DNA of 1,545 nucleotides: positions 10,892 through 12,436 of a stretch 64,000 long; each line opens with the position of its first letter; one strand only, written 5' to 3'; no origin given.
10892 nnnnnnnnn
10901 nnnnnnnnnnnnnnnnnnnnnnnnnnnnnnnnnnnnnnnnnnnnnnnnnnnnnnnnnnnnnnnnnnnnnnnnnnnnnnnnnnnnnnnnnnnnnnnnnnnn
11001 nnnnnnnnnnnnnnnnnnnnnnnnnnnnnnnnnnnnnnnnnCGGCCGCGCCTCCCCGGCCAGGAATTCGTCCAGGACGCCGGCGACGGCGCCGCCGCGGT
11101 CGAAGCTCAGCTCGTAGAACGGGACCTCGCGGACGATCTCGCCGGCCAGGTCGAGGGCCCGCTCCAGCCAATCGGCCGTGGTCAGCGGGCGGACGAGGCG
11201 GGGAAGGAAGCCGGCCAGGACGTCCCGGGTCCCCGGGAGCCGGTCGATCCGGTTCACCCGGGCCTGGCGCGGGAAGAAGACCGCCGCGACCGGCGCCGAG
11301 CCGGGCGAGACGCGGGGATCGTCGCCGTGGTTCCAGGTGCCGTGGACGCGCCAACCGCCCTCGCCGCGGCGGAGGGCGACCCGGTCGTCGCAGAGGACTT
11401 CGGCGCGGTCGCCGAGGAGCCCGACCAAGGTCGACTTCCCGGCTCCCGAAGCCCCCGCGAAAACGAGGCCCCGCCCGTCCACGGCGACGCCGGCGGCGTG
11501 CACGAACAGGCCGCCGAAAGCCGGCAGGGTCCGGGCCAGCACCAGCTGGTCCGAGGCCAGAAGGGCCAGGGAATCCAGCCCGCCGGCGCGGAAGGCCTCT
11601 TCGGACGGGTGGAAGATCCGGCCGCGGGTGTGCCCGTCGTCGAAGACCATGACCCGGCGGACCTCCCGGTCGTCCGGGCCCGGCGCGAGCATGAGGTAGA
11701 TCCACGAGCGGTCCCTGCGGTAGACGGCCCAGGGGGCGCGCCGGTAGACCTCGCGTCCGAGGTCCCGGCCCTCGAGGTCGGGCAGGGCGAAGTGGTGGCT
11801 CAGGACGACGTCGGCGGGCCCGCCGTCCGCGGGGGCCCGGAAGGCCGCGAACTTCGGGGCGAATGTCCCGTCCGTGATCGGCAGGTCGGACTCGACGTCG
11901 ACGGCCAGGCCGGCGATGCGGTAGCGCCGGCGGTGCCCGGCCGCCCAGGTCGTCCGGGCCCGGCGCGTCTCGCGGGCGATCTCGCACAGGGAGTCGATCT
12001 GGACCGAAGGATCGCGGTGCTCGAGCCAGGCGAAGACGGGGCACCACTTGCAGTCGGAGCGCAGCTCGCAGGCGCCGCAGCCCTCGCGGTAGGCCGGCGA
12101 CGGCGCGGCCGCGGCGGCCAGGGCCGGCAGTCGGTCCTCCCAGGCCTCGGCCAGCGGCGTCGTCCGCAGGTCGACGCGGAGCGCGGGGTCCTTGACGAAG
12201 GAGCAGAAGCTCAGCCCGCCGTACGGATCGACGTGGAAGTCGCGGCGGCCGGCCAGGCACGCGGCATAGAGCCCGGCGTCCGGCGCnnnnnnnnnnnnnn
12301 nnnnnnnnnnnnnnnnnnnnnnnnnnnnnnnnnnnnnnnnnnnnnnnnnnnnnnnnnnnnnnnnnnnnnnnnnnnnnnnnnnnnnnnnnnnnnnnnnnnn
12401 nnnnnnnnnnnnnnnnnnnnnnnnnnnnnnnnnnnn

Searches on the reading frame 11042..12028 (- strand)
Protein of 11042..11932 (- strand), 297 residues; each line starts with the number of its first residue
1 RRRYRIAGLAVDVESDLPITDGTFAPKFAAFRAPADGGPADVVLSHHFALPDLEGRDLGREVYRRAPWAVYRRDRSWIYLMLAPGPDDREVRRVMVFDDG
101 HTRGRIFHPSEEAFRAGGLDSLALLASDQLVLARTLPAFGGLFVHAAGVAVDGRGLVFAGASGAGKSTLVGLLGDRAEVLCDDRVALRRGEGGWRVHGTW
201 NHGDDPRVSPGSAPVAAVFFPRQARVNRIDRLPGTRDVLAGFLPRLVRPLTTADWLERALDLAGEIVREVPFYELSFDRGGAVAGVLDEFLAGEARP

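Call 28: search_protein_families(library=ncbifam, proteins=[window:11042-11932:-], max_evalue=1)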
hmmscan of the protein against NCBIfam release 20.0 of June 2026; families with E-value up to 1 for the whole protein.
seq(297 aa): 8 families
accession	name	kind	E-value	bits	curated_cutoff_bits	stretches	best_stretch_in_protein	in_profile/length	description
TIGR04355.1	HprK_rel_B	hypoth_equivalog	6.6e-11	41.9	200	1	140-213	143-214/351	HprK-related kinase B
TIGR04249.1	SCM_chp_ScmC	equivalog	1.3e-09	37.9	125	1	139-231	123-223/292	SynChlorMet cassette protein ScmC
TIGR04352.1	HprK_rel_A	equivalog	1.6e-05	24.1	200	1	142-177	97-132/280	HprK-related kinase A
TIGR00679.1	hpr-ser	equivalog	0.0026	17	240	1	144-191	134-182/300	HPr(Ser) kinase/phosphatase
TIGR00955.1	3a01204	subfamily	0.035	12.7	736.35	1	143-177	41-75/617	pigment precursor permease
TIGR02857.1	CydD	equivalog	0.19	10.6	435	1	153-174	348-369/529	thiol reductant ABC exporter subunit CydD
NF008931.0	PRK12288.1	equivalog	0.24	10.4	360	1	151-183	203-235/347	small ribosomal subunit biogenesis GTPase RsgA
NF006821.0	PRK09344.1-3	subfamily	0.41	9.2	369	1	151-189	220-263/525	phosphoenolpyruvate carboxykinase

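Call 64: search_solved_structures(query=A6, max_evalue=10, show_alignments=3)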
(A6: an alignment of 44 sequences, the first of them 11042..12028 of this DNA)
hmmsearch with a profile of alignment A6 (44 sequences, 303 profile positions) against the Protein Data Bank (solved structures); distinct sequences matched with E-value up to 10: 53.
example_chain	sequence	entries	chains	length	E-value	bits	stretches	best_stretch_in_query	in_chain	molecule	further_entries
6fn4_A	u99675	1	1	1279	0.0067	18.9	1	165-187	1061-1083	Apo form of Human-mouse chimeric ABCB1 (ABCB1HM) in complex with Antigen binding fragment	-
6fn1_A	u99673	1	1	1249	0.0075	18.8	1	165-187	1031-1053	Human-mouse chimeric ABCB1 (ABCBHM)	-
1jb1_A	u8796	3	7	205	0.014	17.9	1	149-206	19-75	HPRK PROTEIN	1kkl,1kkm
2qmh_A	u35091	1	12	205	0.014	17.9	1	149-206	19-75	HPr kinase/phosphorylase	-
8sa0_A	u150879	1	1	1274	0.049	16.1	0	165-188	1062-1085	ATP-dependent translocase ABCB1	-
6qex_A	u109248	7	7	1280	0.05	16.1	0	165-188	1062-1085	Multidrug resistance protein 1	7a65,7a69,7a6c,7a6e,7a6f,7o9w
8gmg_A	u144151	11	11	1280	0.05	16.1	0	165-188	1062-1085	ATP-dependent translocase ABCB1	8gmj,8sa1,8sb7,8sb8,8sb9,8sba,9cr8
6c0v_A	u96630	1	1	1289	0.051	16.1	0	165-188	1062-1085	Multidrug resistance protein 1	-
1ko7_A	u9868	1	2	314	0.067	15.7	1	154-206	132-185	Hpr kinase/phosphatase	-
8y6h_A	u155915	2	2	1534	0.077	15.5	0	165-188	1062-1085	ATP-dependent translocase ABCB1,mNeonGreen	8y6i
5ko2_A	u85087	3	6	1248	0.13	14.7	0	165-187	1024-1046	Multidrug resistance protein 1A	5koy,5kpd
6q81_A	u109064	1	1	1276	0.14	14.6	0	165-187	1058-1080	P-glycoprotein (ABCB1)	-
9oe1_A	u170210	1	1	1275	0.14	14.6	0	163-187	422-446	ATP-binding cassette, sub-family B (MDR/TAP), member 4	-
6ujp_A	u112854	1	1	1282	0.14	14.6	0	165-187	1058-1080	ATP-dependent translocase ABCB1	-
6ujt_A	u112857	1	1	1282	0.14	14.6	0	165-187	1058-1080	ATP-dependent translocase ABCB1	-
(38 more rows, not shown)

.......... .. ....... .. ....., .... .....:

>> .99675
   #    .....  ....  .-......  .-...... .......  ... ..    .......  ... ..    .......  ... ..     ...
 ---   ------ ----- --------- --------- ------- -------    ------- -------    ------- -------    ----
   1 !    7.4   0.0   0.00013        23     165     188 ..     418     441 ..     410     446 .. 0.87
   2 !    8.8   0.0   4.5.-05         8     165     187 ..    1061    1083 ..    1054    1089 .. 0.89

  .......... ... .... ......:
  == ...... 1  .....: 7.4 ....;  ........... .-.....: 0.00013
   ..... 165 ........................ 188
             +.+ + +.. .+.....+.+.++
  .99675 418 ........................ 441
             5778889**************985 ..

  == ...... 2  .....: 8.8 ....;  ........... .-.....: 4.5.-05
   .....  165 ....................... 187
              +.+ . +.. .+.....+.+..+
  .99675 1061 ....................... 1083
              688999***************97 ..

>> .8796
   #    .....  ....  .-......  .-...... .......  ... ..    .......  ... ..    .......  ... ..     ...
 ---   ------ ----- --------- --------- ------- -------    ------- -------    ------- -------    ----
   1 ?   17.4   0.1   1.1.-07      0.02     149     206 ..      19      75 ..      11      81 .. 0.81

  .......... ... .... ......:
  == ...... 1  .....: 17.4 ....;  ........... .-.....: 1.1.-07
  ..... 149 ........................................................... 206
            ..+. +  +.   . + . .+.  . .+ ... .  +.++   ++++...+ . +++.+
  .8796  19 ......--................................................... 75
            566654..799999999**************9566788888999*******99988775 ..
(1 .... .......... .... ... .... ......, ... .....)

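Call 74: predict_structure(alignment_id=A6)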
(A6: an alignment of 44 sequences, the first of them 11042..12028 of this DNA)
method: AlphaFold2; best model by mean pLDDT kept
length: 329 residues; sequences in the alignment: 44
mean_pLDDT: 88.5   pTM: 0.85
mean pLDDT of the five models: 88.5, 88.5, 88.3, 87.2, 84.9
residues with pLDDT >= 90: 217; 70-90: 87; 50-70: 20; < 50: 5
segments of 3 or more residues with pLDDT < 50: 1-3
pLDDT, mean of each block of 10 residues (from residue 1): 56 76 83 94 95 92 89 94 89 89 92 76 84 92 91 76 87 95 97 90 92 94 94 80 96 96 92 93 86 96 97 93 72
secondary structure, 60 per line:
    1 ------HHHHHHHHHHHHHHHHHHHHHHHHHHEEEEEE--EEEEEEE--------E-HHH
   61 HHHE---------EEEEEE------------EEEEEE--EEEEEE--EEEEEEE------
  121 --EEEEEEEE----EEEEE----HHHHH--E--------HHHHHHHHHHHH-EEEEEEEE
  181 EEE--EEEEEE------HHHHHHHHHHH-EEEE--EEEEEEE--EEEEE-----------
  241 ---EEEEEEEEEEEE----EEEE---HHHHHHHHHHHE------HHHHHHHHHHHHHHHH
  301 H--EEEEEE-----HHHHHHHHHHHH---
elements in order: H7-32 E33-38 E41-47 H58-63 E74-79 E92-97 E100-105 E108-114 E123-130 E135-139 H144-148 H160-171 E173-183 E186-191 H198-208 E210-213 E216-222 E225-229 E244-255 E260-263 H267-277 H285-301 E304-309 H315-326

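Call 77: fold_search(model_id=the predicted structure, library=pdb)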
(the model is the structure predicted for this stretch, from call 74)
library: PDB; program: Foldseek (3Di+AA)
matches with E <= 10: 415; with E <= 0.001: 43
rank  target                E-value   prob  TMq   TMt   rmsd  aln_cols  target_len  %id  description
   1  1oen                  1.1e-07  1.00  0.46  0.32  10.8       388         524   12  PHOSPHOENOLPYRUVATE CARBOXYKINASE (released 1996-11-08)
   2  6asn                  2.0e-07  1.00  0.44  0.30  11.3       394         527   13  E. coli phosphoenolpyruvate carboxykinase K212I F216V mutant bound to methanesulfonate (released 2018-08-29)
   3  2pc9_D                3.8e-07  1.00  0.43  0.30   8.5       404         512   16  Crystal Structure Of ATP-Dependent Phosphoenolpyruvate Carboxykinase From Thermus thermophilus HB8 (released 2007-10-02)
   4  1ayl                  3.8e-07  1.00  0.45  0.30   8.0       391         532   11  PHOSPHOENOLPYRUVATE CARBOXYKINASE (released 1997-01-11)
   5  1j3b_B                4.8e-07  1.00  0.43  0.30   9.1       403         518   15  Crystal structure of ATP-dependent phosphoenolpyruvate carboxykinase from Thermus thermophilus HB8 (released 2003-02-11)
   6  2pc9_C                5.1e-07  1.00  0.44  0.30   9.7       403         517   14  Crystal Structure Of ATP-Dependent Phosphoenolpyruvate Carboxykinase From Thermus thermophilus HB8 (released 2007-10-02)
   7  6com                  5.1e-07  1.00  0.43  0.30  11.1       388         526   12  2.3A crystal structure of E. coli phosphoenolpyruvate carboxykinase mutant Asp269Asn (released 2018-04-04)
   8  1xkv_B                6.4e-07  1.00  0.44  0.30   9.7       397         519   14  Crystal Structure Of ATP-Dependent Phosphoenolpyruvate Carboxykinase From Thermus thermophilus HB8 (released 2005-10-11)
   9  6asi                  7.7e-07  1.00  0.43  0.30  10.0       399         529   11  E. coli phosphoenolpyruvate carboxykinase G209S mutant bound to methanesulfonate (released 2018-08-29)
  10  1j3b_A                7.7e-07  1.00  0.42  0.29  11.2       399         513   16  Crystal structure of ATP-dependent phosphoenolpyruvate carboxykinase from Thermus thermophilus HB8 (released 2003-02-11)
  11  6at3_A                7.7e-07  1.00  0.40  0.27  11.4       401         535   11  E. coli phosphoenolpyruvate carboxykinase Y207F mutant bound to thiosulfate and oxaloacetate (released 2018-08-29)
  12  6at4_B                8.7e-07  1.00  0.42  0.29  10.6       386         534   12  E. coli phosphoenolpyruvate carboxykinase bound to thiosulfate (released 2018-08-29)
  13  6crt                  1.2e-06  1.00  0.42  0.29  11.7       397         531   10  Arg65Gln Mutagenic E.coli PCK (released 2018-04-04)
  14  1ygg                  1.3e-06  1.00  0.43  0.29   9.3       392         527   13  Crystal structure of phosphoenolpyruvate carboxykinase from Actinobacillus succinogenes (released 2005-06-28)
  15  1ylh                  1.4e-06  1.00  0.45  0.31  11.0       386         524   14  Crystal Structure of Phosphoenolpyruvate Carboxykinase from Actinobaccilus succinogenes in Complex with Manganese and Py (released 2005-06-28)
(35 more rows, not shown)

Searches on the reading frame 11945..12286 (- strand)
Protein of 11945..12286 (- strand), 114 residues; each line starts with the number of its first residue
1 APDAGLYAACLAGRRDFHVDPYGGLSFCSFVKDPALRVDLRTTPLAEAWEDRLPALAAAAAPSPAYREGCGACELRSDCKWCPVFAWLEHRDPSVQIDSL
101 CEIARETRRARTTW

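Call 78: search_protein_families(library=pfam, proteins=[window:11945-12286:-], max_evalue=10)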
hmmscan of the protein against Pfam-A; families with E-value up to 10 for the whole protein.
seq(114 aa): 1 family
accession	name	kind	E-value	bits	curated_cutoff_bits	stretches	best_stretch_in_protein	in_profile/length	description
PF13186.11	SPASM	-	0.0048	17.6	21.5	1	10-73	1-66/67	Iron-sulfur cluster-binding domain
